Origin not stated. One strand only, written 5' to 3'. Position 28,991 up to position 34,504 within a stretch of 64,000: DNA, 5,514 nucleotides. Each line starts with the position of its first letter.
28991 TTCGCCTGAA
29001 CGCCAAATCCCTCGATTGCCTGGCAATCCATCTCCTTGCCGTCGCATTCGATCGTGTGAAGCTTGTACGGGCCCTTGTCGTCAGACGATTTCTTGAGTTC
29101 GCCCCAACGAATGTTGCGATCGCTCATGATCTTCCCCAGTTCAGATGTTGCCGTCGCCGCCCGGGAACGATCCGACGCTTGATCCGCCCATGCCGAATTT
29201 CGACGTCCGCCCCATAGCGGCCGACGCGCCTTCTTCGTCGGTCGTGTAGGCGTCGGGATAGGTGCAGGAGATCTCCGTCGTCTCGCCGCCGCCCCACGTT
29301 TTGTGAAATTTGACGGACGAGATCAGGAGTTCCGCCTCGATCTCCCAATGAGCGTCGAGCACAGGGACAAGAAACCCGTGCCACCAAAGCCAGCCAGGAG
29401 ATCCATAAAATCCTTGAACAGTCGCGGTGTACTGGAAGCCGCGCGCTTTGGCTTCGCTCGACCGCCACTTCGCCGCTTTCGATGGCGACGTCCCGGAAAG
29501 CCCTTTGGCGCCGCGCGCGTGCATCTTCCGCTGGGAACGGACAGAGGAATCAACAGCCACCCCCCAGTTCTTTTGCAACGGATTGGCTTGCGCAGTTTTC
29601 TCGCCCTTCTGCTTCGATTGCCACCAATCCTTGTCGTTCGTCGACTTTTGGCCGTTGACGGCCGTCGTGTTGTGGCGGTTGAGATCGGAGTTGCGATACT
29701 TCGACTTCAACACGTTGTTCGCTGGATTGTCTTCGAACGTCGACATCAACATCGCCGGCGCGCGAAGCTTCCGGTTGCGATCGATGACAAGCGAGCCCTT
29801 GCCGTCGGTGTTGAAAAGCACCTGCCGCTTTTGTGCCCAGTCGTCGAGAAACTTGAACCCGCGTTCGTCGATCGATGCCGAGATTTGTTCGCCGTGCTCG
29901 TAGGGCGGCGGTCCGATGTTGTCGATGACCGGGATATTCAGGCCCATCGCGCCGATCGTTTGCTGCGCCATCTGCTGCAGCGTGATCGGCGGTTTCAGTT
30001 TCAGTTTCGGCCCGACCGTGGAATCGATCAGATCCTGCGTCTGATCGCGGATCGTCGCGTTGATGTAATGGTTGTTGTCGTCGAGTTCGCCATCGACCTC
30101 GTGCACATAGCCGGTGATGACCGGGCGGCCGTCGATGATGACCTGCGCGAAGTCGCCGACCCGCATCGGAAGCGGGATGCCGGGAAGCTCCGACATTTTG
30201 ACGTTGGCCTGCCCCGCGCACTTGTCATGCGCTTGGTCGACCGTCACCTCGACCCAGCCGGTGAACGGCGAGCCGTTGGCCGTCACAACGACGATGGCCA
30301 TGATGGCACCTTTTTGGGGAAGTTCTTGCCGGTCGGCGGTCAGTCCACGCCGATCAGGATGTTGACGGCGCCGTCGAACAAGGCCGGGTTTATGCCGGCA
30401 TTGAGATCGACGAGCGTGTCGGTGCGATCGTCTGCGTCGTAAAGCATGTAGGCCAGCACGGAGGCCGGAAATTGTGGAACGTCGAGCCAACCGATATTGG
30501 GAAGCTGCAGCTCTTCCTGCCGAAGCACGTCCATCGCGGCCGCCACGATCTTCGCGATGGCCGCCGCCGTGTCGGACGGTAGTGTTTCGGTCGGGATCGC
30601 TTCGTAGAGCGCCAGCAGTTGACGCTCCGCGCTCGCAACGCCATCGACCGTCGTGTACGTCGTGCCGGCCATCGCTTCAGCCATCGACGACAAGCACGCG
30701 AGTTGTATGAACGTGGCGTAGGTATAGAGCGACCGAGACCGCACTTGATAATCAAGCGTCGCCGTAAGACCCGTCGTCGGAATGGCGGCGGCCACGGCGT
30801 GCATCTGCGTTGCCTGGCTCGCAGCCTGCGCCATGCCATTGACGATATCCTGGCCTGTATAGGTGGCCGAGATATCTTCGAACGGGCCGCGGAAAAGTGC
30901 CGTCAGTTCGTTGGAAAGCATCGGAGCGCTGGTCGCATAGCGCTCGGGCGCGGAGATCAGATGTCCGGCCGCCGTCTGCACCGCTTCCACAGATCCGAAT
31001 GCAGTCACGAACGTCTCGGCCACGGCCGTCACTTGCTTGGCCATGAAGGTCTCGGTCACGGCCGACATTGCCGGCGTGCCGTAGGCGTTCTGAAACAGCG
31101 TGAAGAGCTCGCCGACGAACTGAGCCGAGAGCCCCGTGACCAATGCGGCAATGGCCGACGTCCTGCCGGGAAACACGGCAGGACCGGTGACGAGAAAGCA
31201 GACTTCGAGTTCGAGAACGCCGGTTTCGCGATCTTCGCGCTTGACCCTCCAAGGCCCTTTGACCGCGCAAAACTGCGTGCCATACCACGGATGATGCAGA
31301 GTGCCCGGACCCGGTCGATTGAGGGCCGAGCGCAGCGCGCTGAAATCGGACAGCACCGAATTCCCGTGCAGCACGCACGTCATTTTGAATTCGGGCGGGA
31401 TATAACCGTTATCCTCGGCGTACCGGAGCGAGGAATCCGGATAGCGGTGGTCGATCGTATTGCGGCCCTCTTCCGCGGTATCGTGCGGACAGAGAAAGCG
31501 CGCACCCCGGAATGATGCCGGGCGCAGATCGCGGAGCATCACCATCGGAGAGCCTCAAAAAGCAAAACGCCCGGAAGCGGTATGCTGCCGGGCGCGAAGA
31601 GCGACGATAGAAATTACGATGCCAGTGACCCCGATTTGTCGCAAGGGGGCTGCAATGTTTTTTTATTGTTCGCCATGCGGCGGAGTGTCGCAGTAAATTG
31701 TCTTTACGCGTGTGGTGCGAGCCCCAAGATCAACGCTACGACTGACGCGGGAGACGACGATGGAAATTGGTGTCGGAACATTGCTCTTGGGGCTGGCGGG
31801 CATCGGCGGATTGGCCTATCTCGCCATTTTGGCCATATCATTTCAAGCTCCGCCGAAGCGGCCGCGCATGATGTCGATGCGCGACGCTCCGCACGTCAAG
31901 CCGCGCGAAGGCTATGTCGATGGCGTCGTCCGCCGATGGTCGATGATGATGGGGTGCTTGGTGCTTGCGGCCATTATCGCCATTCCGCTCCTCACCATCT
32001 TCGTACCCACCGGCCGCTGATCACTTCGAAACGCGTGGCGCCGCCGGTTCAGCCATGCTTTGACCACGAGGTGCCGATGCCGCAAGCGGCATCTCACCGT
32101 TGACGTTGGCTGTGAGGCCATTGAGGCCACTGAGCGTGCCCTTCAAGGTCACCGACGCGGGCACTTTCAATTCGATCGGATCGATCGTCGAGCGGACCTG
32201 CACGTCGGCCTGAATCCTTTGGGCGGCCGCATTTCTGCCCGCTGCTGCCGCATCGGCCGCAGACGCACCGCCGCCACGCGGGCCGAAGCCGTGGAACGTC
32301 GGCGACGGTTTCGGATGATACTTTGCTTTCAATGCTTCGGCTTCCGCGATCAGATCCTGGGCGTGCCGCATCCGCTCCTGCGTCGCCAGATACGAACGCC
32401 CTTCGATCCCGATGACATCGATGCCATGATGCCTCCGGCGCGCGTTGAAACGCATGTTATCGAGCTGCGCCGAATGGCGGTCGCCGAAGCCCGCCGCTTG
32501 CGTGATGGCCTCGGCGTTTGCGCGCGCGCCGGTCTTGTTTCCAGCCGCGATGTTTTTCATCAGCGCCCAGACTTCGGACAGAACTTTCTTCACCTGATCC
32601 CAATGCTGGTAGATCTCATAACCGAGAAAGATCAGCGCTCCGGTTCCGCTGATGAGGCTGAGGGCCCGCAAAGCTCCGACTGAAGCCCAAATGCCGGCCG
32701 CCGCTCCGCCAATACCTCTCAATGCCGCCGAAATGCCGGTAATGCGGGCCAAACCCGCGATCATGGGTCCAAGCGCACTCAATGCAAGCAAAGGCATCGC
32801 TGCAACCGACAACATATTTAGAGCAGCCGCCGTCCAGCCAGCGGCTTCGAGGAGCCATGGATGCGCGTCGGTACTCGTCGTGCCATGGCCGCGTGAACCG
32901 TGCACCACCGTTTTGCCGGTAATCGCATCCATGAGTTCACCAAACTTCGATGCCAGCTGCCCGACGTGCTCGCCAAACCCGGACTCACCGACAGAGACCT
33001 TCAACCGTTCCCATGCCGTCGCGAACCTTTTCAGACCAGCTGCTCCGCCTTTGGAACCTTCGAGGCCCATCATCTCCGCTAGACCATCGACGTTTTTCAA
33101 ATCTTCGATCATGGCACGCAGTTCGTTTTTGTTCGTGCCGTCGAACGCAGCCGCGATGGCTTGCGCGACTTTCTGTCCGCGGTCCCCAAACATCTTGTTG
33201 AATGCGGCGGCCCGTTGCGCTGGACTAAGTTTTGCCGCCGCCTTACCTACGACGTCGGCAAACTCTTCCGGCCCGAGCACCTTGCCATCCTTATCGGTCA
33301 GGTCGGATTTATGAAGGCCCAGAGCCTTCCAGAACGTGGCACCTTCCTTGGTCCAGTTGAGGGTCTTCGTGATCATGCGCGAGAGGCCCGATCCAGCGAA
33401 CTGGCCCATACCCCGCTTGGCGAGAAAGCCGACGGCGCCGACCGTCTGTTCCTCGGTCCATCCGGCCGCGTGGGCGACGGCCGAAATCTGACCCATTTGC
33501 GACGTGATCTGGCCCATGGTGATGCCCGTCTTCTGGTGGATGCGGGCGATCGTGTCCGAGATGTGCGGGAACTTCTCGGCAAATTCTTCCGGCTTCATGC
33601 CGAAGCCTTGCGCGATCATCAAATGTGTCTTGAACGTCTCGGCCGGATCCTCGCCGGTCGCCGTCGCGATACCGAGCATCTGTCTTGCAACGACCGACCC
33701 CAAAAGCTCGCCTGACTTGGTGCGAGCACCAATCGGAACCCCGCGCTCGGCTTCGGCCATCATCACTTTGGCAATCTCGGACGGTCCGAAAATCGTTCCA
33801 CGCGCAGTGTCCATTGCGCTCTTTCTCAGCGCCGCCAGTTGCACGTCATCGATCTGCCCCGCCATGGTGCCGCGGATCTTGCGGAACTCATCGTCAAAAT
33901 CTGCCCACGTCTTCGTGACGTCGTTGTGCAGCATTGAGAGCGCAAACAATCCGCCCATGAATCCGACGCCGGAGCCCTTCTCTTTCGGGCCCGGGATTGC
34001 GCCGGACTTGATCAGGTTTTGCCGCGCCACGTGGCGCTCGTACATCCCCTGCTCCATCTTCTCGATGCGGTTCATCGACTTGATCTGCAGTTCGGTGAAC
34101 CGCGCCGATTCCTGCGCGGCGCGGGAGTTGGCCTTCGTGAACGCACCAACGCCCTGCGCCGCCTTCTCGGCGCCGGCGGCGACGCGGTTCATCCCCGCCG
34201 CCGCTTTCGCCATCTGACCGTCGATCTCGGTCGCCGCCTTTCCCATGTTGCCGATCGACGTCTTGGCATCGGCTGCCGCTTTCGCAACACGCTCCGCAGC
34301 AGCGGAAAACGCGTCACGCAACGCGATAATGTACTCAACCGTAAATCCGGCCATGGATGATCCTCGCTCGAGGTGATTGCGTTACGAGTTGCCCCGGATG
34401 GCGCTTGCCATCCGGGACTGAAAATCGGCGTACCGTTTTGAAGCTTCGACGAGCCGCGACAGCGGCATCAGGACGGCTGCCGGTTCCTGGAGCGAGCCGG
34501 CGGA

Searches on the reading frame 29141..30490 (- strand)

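Call 11: search_protein_families(library=pfam, proteins=[window:29141-30490:-], max_evalue=0.01)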
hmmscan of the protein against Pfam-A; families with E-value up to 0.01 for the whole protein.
window:29141-30490:- (449 aa): 5 families
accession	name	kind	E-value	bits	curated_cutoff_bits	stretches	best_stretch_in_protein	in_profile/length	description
PF21683.3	GpP-like_1st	-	4.5e-12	46.2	27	1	67-149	2-85/85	Mu phage baseplate assembly protein GpP-like, N-terminal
PF21929.2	GpP_4th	-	1.6e-07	31.6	27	1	339-416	8-85/87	Mu phage baseplate assembly protein GpP, fourth domain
PF22255.2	Gp44-like_2nd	-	8.4e-05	22.9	27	1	151-237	1-83/84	Baseplate hub protein gp44-like, second domain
PF22174.2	NMB1110-like_C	-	0.001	19.3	27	1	348-407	3-62/69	Tail protein, C-terminal domain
PF23383.1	Beta-prop_IFT140_1st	-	0.0012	18.1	27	1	217-300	109-195/406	IFT140 first beta-propeller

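Call 12: search_protein_families(library=phrogs, proteins=[window:29141-30490:-], max_evalue=0.001)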
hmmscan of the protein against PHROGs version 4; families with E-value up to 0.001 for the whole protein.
window:29141-30490:- (449 aa): 4 families
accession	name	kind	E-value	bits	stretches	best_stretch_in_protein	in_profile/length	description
phrog_177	-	tail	5.9e-49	168.4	1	66-425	79-424/623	baseplate hub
phrog_11191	-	unknown function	1.4e-16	61.3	1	65-288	8-233/258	-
phrog_15015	-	unknown function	6.5e-12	46.6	1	66-177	4-117/127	-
phrog_9932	-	unknown function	2.1e-05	25.5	1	330-423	28-121/155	-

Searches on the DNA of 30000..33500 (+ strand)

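Call 9: search_dna_similar(query=window:30000-33500:+, collection=phages, mode=near, max_rows=20)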
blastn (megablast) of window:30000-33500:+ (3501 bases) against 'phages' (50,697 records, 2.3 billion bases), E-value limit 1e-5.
No match.

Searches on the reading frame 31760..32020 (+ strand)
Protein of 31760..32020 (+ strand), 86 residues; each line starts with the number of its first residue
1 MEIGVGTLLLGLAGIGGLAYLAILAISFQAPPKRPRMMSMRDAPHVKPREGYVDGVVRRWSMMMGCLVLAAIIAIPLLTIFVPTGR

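Call 11: search_protein_families(library=pfam, proteins=[window:31762-32020:+], max_evalue=0.01)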
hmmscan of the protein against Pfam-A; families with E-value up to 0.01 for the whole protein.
window:31762-32020:+ (86 aa): 0 families

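Call 12: search_protein_families(library=phrogs, proteins=[window:31762-32020:+], max_evalue=0.001)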
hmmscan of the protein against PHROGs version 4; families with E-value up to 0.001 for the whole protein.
window:31762-32020:+ (86 aa): 0 families

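Call 46: search_protein_families(library=pfam, proteins=[window:31760-32020:+], max_evalue=0.01)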
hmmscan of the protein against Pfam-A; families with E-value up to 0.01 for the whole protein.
window:31760-32020:+ (86 aa): 0 families

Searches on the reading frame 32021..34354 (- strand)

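Call 11: search_protein_families(library=pfam, proteins=[window:32021-34354:-], max_evalue=0.01)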
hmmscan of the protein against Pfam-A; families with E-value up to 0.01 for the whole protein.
window:32021-34354:- (777 aa): 1 family
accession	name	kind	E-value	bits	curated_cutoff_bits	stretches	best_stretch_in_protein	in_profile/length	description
PF10145.14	PhageMin_Tail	-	1.7e-20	74.2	33.2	1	192-390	16-201/201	Phage-related minor tail protein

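Call 12: search_protein_families(library=phrogs, proteins=[window:32021-34354:-], max_evalue=0.001)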
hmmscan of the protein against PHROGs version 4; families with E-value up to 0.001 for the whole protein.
window:32021-34354:- (777 aa): 7 families
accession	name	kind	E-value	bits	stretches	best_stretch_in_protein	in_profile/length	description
phrog_28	-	tail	7e-33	115.3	1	7-709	100-760/1228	tail length tape measure protein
phrog_9696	-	tail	3e-21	75.9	1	131-429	62-347/1415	tail length tape measure protein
phrog_1533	-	tail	6.4e-17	61.4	1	21-589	146-673/1688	tail length tape measure protein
phrog_1293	-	tail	5.7e-15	55.2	1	31-457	84-483/1424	tail length tape measure protein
phrog_167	-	tail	8e-13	48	1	141-573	278-704/1555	tail length tape measure protein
phrog_991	-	tail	9.1e-10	37.7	1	8-619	190-704/1966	tail length tape measure protein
phrog_1272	-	tail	4e-09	35.7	1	24-604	132-695/1606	tail length tape measure protein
